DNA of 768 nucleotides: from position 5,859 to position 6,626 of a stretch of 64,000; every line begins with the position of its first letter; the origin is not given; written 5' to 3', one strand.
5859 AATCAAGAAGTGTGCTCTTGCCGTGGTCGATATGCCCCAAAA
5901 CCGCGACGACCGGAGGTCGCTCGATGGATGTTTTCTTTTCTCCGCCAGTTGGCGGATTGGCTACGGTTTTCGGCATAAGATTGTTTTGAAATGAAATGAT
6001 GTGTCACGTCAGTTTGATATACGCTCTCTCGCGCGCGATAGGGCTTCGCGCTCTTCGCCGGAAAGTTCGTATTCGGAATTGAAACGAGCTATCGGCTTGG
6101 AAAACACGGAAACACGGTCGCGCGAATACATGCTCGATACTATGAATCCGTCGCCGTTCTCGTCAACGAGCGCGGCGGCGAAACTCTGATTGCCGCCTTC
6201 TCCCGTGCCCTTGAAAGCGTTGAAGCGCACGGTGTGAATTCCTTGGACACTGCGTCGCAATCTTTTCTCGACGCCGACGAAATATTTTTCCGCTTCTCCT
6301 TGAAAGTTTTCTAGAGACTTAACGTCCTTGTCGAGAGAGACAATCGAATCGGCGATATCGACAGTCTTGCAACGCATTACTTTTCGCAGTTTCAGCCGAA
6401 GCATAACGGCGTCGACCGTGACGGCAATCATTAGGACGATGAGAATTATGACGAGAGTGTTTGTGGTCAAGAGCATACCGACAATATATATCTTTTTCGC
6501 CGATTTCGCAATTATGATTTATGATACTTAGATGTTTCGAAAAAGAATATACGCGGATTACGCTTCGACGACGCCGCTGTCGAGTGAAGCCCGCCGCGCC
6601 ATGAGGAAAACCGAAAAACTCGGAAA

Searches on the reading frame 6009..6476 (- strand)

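Call 28: search_protein_families(library=pfam, proteins=[window:6009-6476:-], max_evalue=0.001)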
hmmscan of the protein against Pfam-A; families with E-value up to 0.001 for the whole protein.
window:6009-6476:- (155 aa): 1 family
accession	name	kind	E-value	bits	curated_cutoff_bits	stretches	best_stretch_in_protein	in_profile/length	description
PF14584.11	DUF4446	-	1.8e-32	112.8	27.4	1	3-149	4-149/150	Protein of unknown function (DUF4446)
